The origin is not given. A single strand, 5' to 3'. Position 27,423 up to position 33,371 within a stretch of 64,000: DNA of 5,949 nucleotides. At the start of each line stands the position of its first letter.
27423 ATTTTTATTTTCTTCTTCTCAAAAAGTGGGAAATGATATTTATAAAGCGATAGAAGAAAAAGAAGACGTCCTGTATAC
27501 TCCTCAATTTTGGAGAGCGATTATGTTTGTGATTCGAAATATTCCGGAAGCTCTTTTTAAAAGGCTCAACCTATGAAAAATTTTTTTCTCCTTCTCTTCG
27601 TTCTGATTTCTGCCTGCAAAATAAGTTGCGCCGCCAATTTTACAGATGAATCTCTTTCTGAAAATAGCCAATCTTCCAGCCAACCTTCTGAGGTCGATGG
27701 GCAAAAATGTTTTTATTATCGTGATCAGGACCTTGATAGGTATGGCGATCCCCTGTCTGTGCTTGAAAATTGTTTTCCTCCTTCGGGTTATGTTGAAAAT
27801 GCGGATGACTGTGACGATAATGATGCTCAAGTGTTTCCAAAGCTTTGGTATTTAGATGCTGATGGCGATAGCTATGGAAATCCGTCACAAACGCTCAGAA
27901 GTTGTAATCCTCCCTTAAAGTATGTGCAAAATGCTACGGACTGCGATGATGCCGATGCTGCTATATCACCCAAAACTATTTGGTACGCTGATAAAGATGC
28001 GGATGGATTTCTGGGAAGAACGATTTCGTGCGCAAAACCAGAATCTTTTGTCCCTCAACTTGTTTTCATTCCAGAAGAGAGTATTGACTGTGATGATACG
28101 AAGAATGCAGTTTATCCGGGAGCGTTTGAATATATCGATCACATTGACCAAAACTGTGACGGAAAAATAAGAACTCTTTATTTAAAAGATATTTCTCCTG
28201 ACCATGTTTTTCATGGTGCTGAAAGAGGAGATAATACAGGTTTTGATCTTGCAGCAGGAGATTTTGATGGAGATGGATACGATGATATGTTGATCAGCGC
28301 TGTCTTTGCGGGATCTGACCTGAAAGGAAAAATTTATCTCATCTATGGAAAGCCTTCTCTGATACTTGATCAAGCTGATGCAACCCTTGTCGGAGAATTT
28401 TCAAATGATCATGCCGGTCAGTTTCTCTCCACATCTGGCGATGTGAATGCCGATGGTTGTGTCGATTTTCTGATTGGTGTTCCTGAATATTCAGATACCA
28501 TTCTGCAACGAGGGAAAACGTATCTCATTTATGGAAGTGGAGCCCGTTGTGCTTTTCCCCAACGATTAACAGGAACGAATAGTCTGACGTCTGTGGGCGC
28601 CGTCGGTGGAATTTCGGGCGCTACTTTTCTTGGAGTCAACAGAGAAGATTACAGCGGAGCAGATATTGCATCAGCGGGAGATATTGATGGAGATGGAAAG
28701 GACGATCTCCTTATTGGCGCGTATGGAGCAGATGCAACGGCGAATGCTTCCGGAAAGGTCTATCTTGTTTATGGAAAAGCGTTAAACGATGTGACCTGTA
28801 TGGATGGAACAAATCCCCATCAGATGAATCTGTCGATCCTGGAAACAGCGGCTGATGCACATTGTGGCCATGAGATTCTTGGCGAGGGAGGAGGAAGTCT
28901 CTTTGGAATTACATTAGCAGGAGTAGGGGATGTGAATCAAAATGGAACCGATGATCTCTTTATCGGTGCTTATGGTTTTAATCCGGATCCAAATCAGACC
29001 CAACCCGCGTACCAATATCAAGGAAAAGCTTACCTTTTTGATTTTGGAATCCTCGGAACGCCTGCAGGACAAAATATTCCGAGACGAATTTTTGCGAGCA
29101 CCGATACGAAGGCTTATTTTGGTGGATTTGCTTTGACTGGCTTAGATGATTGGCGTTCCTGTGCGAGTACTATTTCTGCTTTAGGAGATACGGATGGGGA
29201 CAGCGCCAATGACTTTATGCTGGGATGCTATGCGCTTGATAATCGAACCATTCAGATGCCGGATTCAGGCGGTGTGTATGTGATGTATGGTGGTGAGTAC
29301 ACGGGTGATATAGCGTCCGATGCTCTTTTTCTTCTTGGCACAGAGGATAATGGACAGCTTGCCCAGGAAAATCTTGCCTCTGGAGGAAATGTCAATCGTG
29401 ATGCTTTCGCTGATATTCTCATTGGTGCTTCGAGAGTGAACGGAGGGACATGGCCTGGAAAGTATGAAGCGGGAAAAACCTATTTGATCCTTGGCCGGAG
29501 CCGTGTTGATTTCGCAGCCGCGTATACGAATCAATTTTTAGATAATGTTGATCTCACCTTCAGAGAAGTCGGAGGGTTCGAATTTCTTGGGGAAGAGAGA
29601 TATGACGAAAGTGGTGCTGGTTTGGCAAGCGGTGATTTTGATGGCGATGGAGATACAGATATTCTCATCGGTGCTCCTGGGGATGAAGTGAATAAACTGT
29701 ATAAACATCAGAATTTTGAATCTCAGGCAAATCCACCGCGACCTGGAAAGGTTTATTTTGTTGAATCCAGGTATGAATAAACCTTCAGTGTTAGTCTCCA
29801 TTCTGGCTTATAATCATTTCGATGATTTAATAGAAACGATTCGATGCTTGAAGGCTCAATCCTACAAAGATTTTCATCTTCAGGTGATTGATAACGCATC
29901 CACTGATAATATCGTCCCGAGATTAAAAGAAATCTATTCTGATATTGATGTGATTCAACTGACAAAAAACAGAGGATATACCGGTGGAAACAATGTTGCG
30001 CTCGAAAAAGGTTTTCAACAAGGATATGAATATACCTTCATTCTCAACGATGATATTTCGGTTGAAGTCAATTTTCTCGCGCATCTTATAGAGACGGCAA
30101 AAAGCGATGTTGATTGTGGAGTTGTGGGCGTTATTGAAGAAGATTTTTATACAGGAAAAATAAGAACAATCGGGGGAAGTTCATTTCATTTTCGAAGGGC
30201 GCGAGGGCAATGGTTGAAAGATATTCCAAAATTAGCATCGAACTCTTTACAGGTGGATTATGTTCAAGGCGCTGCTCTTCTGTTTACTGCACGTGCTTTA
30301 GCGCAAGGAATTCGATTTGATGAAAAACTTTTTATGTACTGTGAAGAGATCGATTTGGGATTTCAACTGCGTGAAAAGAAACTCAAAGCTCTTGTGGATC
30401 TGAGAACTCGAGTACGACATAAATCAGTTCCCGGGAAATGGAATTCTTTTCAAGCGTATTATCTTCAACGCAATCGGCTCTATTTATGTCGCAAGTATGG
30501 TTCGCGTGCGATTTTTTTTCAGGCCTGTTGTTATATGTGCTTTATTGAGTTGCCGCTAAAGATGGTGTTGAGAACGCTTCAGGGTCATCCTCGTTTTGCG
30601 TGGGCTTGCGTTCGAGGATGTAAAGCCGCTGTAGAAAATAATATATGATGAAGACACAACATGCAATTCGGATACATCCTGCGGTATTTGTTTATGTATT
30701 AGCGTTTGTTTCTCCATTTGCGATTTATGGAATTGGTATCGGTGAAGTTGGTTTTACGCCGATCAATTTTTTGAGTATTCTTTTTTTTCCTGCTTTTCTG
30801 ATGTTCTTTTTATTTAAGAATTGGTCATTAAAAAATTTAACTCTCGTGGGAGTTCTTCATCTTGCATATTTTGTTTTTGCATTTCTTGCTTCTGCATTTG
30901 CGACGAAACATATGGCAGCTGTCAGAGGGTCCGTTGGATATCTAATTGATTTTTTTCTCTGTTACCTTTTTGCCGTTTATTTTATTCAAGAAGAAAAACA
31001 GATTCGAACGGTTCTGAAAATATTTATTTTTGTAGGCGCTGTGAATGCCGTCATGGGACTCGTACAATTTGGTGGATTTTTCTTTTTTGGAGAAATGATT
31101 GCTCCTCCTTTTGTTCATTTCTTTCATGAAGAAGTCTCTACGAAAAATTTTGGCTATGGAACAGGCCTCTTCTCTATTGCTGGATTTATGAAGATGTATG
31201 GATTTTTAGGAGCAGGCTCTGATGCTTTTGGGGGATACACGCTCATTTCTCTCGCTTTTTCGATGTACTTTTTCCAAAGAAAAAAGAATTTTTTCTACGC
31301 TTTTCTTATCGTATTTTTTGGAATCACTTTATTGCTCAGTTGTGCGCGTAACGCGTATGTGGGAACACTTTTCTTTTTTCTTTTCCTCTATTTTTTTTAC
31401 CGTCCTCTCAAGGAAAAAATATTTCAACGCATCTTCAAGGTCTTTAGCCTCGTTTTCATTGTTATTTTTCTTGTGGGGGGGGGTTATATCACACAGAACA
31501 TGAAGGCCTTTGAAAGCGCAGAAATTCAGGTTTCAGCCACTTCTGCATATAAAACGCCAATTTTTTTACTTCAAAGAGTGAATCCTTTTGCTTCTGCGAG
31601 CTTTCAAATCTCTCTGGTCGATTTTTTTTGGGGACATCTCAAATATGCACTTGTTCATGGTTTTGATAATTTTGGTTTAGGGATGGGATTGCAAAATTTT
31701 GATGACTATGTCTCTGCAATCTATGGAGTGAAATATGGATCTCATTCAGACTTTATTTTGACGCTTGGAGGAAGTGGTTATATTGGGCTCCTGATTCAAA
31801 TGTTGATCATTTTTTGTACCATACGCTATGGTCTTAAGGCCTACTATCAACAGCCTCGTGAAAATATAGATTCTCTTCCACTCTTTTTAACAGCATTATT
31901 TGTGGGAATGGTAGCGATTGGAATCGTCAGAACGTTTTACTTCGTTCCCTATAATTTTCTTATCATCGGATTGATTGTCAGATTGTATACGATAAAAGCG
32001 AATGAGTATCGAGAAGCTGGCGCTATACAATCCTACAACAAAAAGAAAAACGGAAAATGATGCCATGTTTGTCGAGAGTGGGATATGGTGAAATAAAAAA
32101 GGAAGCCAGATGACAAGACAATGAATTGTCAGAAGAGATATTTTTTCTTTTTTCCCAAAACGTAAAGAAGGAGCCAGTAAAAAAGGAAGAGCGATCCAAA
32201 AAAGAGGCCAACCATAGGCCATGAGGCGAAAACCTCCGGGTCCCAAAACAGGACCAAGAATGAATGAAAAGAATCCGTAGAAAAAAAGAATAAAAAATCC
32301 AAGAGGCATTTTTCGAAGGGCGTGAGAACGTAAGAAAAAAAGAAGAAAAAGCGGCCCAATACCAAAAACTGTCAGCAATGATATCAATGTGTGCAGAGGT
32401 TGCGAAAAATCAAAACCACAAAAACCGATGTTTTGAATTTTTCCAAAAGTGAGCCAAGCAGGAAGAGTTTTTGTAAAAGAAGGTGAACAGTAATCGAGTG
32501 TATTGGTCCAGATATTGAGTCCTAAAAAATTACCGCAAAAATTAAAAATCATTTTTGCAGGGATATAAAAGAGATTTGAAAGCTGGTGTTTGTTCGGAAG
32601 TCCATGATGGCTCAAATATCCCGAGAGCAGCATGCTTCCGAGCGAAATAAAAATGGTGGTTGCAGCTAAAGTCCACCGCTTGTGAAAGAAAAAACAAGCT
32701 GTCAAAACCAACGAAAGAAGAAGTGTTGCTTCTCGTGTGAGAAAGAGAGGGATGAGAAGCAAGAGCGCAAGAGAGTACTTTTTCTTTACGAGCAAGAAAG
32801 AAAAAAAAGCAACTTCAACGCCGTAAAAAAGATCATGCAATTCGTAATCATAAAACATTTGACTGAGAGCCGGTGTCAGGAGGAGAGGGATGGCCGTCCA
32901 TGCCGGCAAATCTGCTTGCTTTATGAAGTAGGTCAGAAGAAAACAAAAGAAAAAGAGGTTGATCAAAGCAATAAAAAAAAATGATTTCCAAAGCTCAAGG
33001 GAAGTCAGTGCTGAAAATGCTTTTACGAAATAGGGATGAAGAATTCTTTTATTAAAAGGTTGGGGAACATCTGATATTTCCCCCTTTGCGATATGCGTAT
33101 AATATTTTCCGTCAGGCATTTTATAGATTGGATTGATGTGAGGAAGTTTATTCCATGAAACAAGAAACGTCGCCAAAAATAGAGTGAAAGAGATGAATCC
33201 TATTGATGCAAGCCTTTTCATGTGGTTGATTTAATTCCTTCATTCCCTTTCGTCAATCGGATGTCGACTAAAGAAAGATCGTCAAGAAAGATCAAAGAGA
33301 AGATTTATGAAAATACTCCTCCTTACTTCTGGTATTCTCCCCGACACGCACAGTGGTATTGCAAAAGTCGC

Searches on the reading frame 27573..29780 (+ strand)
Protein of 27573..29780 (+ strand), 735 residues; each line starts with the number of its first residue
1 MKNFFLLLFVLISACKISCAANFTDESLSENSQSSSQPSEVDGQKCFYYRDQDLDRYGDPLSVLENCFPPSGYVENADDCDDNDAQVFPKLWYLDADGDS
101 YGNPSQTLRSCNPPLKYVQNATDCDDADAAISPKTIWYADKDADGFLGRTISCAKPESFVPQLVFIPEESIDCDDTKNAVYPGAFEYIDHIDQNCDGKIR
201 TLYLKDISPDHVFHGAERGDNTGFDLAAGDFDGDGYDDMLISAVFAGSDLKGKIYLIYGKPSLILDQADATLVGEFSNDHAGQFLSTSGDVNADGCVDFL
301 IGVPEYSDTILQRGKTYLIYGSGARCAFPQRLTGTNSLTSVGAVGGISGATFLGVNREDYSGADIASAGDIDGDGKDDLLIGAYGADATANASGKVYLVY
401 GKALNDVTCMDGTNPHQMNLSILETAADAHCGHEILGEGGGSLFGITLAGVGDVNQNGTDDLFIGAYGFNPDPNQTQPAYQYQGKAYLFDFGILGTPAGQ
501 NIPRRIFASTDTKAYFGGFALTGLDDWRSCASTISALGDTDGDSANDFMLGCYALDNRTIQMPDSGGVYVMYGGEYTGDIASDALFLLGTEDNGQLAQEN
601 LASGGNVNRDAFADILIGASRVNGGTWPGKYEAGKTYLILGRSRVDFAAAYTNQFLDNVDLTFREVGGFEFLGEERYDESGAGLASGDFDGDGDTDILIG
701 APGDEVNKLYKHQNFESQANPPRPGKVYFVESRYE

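Call 32: search_protein_families(library=pfam, proteins=[window:27573-29780:+], max_evalue=0.0001)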
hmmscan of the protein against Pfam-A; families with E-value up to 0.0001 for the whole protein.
window:27573-29780:+ (735 aa): 2 families
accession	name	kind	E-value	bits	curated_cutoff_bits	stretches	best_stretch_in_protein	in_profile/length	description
PF01839.29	FG-GAP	-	6.5e-35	118.9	22.1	4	366-398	5-36/37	FG-GAP repeat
PF11617.13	Cu-binding_MopE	-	2.2e-12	47.4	27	1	172-198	1-27/30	Putative metal-binding motif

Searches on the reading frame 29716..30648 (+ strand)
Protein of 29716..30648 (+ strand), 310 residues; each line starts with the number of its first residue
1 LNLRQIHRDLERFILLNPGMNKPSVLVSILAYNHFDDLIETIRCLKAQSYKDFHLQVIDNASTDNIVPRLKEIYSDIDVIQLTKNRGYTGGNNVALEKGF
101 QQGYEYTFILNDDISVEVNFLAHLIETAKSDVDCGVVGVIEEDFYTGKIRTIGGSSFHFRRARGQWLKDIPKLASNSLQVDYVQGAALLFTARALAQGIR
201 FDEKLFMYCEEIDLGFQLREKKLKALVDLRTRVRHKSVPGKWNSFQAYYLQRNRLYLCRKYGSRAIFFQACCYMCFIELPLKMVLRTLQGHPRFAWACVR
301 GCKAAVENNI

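Call 32: search_protein_families(library=pfam, proteins=[window:29716-30648:+], max_evalue=0.0001)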
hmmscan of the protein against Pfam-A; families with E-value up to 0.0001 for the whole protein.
window:29716-30648:+ (310 aa): 2 families
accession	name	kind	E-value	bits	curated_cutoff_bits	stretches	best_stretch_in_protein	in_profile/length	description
PF00535.33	Glycos_transf_2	-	3.9e-15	56.6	23.3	1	29-148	4-126/168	Glycosyl transferase family 2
PF13641.12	Glyco_tranf_2_3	-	1.5e-07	32.1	27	1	23-254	1-226/230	Glycosyltransferase like family 2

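Call 82: search_solved_structures(query=window:29716-30648:+, max_evalue=0.00001)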
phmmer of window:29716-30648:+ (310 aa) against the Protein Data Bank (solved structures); distinct sequences matched with E-value up to 0.00001: 0.

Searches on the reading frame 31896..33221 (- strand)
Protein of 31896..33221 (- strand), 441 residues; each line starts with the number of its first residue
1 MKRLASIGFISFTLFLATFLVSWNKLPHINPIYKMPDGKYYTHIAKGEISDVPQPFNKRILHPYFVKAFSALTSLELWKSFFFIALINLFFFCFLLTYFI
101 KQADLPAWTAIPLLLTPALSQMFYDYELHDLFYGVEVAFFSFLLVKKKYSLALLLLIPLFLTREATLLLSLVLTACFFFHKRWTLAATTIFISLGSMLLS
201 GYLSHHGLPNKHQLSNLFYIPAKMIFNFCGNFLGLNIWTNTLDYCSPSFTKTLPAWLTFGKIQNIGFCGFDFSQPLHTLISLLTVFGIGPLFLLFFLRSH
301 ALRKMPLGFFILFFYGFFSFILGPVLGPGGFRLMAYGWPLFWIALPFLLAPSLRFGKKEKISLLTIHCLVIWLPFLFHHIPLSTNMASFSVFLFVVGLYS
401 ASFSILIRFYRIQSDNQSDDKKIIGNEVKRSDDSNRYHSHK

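Call 35: search_protein_families(library=pfam, proteins=[window:31896-33221:-], max_evalue=0.001)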
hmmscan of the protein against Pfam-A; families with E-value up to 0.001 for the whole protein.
window:31896-33221:- (441 aa): 0 families

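Call 46: find_homologous_proteins(query=window:31896-33221:-, max_evalue=0.001)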
Query window:31896-33221:- (441 aa): 12 proteins with E <= 0.001 among 8000 candidates.
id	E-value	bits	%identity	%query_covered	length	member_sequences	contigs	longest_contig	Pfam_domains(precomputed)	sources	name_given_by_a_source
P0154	5.6e-293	990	100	100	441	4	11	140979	-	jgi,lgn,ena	-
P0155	2.6e-73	266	40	83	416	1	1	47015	-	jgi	jgi:hypothetical protein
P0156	8.1e-67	244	37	88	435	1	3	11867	-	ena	-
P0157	2.0e-56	210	35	85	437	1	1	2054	-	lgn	-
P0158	3.8e-53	199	32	90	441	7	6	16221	-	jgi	-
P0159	1.9e-47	180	32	85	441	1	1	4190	-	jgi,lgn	-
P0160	1.6e-41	161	30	92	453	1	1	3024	-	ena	-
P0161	5.2e-39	152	34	71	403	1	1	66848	-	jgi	jgi:hypothetical protein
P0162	9.8e-39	152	32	79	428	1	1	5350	-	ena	-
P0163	4.1e-34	136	29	85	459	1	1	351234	-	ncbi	-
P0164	1.7e-31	128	30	77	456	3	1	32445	-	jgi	jgi:hypothetical protein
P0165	7.0e-31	126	32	71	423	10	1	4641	-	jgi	jgi:hypothetical protein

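Call 48: find_encoding_contigs(protein=P0155, flank=10000, max_places=1)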
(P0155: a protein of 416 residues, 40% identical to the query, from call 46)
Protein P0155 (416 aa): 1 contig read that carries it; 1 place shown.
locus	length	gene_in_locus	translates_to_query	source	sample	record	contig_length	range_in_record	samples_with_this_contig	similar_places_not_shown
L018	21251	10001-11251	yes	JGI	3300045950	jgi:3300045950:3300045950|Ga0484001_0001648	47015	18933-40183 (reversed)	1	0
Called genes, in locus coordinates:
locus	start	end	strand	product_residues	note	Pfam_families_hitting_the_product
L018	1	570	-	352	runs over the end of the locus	PF00535:Glycos_transf_2, PF10111:Glyco_tranf_2_2 (weak), PF13506:Glyco_transf_21 (weak), PF13641:Glyco_tranf_2_3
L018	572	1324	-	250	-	PF02698:DUF218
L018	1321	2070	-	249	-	PF00483:NTP_transferase (weak), PF12804:NTP_transf_3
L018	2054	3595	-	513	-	PF02310:B12-binding, PF04055:Radical_SAM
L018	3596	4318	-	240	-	-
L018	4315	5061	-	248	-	PF00702:Hydrolase, PF13419:HAD_2 (faint)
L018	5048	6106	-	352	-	PF00044:Gp_dh_N, PF02800:Gp_dh_C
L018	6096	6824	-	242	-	PF01066:CDP-OH_P_transf (weak)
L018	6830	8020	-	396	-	PF20706:GT4-conflict (faint), PF13439:Glyco_transf_4, PF13579:Glyco_trans_4_4, PF00534:Glycos_transf_1, PF13692:Glyco_trans_1_4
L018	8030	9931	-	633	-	PF13948:DUF4215 (weak)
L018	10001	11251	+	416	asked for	-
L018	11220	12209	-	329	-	PF01073:3Beta_HSD (faint), PF01370:Epimerase, PF07993:NAD_binding_4 (faint), PF16363:GDP_Man_Dehyd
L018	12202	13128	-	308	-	-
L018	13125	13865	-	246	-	PF00535:Glycos_transf_2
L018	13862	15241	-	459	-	PF04932:Wzy_C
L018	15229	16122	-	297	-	PF00535:Glycos_transf_2, PF13641:Glyco_tranf_2_3 (weak)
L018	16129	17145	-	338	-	PF00224:PK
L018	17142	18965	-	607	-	PF00884:Sulfatase, PF01663:Phosphodiest (weak)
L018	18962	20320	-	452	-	PF01943:Polysacc_synt, PF13440:Polysacc_synt_3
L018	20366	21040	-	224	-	PF01370:Epimerase, PF16363:GDP_Man_Dehyd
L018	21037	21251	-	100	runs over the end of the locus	PF00106:adh_short (weak), PF01073:3Beta_HSD, PF01370:Epimerase, PF02719:Polysacc_synt_2 (weak), PF04321:RmlD_sub_bind (weak), PF16363:GDP_Man_Dehyd, PF13460:NAD_binding_10 (weak)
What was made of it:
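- Closest known: Citrobacter youngae ORF15/ORF14/ORF12 pentofuranose system. Different: Membership of the GT-C in GT136 was not tested and is unlikely from the linkage (call 48).
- The locus already has a Wzy-type polymerase (30645-32060; the syntenic gene in L018 is Wzy_C, call 48).
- Tried and rejected: The Wzy role is filled by 30645-32060, whose syntenic gene in L018 is Wzy_C (call 48).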

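Call 64: predict_structure(alignment_id=A3)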
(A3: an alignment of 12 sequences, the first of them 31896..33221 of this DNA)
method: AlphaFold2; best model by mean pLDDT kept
length: 441 residues; sequences in the alignment: 12
mean_pLDDT: 81.4   pTM: 0.80
mean pLDDT of the five models: 81.4, 79.3, 78.5, 76.9, 76.7
residues with pLDDT >= 90: 139; 70-90: 223; 50-70: 61; < 50: 18
segments of 3 or more residues with pLDDT < 50: 427-441
pLDDT, mean of each block of 10 residues (from residue 1): 79 92 84 83 92 87 96 96 96 89 74 76 91 94 94 96 91 95 97 94 78 67 84 87 80 78 85 83 69 65 86 89 73 76 74 71 80 69 68 86 83 70 50 39 33
secondary structure, 60 per line:
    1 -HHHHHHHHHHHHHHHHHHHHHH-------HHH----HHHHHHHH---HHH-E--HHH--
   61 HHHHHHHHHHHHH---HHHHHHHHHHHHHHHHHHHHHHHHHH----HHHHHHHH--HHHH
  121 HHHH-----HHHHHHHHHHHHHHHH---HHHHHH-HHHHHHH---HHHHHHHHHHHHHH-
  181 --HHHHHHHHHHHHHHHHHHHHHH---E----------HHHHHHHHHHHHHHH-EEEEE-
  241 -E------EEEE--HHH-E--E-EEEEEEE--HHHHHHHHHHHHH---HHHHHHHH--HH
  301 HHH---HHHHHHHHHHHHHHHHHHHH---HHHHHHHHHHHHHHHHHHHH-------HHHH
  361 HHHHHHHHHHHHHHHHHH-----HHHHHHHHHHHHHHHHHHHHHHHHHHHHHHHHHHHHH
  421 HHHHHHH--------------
elements in order: H2-23 H38-45 H61-73 H77-102 H107-114 H117-124 H130-145 H149-154 H156-162 H166-179 H183-204 H219-233 E235-239 E249-252 E264-270 H273-285 H289-296 H299-303 H307-326 H330-349 H357-378 H384-427

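Call 67: fold_search(model_id=the predicted structure, library=pdb)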
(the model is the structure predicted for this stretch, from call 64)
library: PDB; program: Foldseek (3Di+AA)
matches with E <= 10: 130; with E <= 0.001: 0
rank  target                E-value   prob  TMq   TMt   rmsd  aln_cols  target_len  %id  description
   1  8imx_U                4.7e-03  1.00  0.40  0.41  10.6       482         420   12  Cryo-EM structure of GPI-T with a chimeric GPI-anchored protein (released 2023-08-16)
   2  9ub7_B                8.1e-03  1.00  0.43  0.47   9.5       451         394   15  Structure of glycosylphosphatidylinositol transamidase,state 1 (released 2026-04-08)
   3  6gxc_A                8.1e-03  1.00  0.43  0.29  13.2       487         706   12  Bacterial oligosaccharyltransferase PglB in complex with an inhibitory peptide and a reactive lipid-linked oligosaccha (released 2018-11-14)
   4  7w72_U                8.1e-03  1.00  0.38  0.39  10.6       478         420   12  Structure of a human glycosylphosphatidylinositol (GPI) transamidase (released 2022-02-16)
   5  3rce_A                1.0e-02  1.00  0.41  0.28  10.9       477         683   11  Bacterial oligosaccharyltransferase PglB (released 2011-06-15)
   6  5ogl_A                1.3e-02  1.00  0.41  0.28  14.0       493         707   13  Structure of bacterial oligosaccharyltransferase PglB in complex with an acceptor peptide and an lipid-linked oligosac (released 2017-10-25)
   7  7wld_U                1.3e-02  1.00  0.42  0.44   9.9       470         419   13  Cryo-EM structure of the human glycosylphosphatidylinositol transamidase complex at 2.53 Angstrom resolution (released 2022-04-27)
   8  8b6l_I                3.0e-02  1.00  0.43  0.30  14.6       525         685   10  Subtomogram average of the human Sec61-TRAP-OSTA-translocon (released 2022-12-07)
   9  8age_A                3.8e-02  1.00  0.44  0.32  10.8       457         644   10  Structure of yeast oligosaccharylransferase complex with acceptor peptide bound (released 2022-12-07)
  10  7oci_F                4.5e-02  1.00  0.42  0.31  14.4       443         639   10  Cryo-EM structure of yeast Ost6p containing oligosaccharyltransferase complex (released 2022-02-16)
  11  9s6u_A                5.3e-02  0.99  0.41  0.34  12.6       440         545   15  Ternary cryo-EM structure of human ALG9 with Dol25-PP-GlcNAc2Man8, Dol25-P-Man and Fab (released 2026-03-18)
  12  9dm5                  6.8e-02  0.99  0.41  0.46   9.2       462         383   11  Product-Bound mannosyltransferase PimE (released 2025-06-25)
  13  9s6s_A                1.0e-01  0.98  0.40  0.33  12.6       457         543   14  Ternary cryo-EM structure of human ALG9 with Dol25-PP-GlcNAc2Man6, Dol25-P-Man and Fab (released 2026-03-18)
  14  9wno_A                1.1e-01  0.98  0.41  0.43  10.0       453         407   11  Cryo-EM structure of Candida glabrata GPI mannosyltransferase I bound to Dol-P-Man (released 2025-12-03)
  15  6s7t_A                1.2e-01  0.99  0.45  0.30   9.5       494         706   10  Cryo-EM structure of human oligosaccharyltransferase complex OST-B (released 2019-12-18)
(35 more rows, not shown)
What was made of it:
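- The window has a second GT-C-fold candidate (31896-33221, minus strand) nearer the PPPRS (calls 64, 67).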

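Call 89: find_encoding_contigs(protein=P0163, flank=8000, max_places=1)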
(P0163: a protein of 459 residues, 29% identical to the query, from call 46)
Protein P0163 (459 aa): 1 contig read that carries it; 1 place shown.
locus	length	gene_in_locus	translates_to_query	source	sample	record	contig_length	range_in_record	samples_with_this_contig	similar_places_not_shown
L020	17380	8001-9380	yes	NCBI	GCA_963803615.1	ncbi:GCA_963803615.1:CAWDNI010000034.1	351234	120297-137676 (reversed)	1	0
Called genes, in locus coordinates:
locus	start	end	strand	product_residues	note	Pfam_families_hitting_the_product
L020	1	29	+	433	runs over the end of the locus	PF00512:HisKA, PF02518:HATPase_c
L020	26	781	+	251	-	PF00072:Response_reg, PF00486:Trans_reg_C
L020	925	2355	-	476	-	PF03951:Gln-synt_N, PF00120:Gln-synt_C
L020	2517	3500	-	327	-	PF00069:Pkinase, PF07714:PK_Tyr_Ser-Thr, PF01636:APH (faint), PF03109:ABC1, PF14531:Kinase-like (weak)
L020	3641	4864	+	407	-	PF00890:FAD_binding_2 (faint), PF01494:FAD_binding_3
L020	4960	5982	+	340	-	PF23414:Beta-prop_EML_2 (faint), PF25174:Beta-prop_THOC3 (weak)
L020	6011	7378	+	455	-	PF03743:TrbI (faint)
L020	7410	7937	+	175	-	PF13279:4HBT_2, PF03061:4HBT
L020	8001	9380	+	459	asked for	-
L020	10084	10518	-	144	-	PF02310:B12-binding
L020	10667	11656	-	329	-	PF00348:polyprenyl_synt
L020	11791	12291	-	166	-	PF04461:YajQ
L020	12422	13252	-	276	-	PF01026:TatD_DNase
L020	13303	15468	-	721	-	PF00133:tRNA-synt_1, PF01406:tRNA-synt_1e (faint), PF09334:tRNA-synt_1g, PF00133:tRNA-synt_1, PF19303:Anticodon_3 (weak), PF08264:Anticodon_1 (weak), PF01588:tRNA_bind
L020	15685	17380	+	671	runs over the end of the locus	PF03485:Arg_tRNA_synt_N, PF00750:tRNA-synt_1d, PF05746:DALR_1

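Call 90: find_encoding_contigs(protein=P0161, flank=8000, max_places=1)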
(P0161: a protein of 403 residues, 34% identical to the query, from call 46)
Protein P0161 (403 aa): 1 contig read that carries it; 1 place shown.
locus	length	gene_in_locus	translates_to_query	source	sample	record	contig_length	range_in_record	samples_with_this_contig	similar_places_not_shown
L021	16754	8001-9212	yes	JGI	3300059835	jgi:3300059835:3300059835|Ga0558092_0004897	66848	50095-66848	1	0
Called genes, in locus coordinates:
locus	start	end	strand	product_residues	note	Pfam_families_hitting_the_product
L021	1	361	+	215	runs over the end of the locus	-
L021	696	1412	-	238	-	-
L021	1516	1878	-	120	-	-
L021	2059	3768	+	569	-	PF01039:Carboxyl_trans, PF03255:ACCA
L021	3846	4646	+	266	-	PF01148:CTP_transf_1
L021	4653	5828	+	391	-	PF02670:DXP_reductoisom, PF08436:DXP_redisom_C, PF13288:DXPR_C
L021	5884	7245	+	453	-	PF02163:Peptidase_M50, PF13180:PDZ_2, PF00595:PDZ, PF13180:PDZ_2, PF17820:PDZ_6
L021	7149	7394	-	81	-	-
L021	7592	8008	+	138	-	PF13279:4HBT_2, PF03061:4HBT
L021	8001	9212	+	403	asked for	-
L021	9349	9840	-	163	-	PF04892:VanZ-LLP1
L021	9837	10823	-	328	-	PF00348:polyprenyl_synt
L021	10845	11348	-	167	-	PF04461:YajQ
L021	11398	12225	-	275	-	PF01026:TatD_DNase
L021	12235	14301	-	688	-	PF00133:tRNA-synt_1, PF01406:tRNA-synt_1e (faint), PF09334:tRNA-synt_1g, PF00133:tRNA-synt_1, PF19303:Anticodon_3, PF01588:tRNA_bind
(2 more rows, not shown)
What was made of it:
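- Tried and rejected: Contexts of distant homologues of the second GT-C candidate were housekeeping genes and were uninformative (calls 89, 90).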
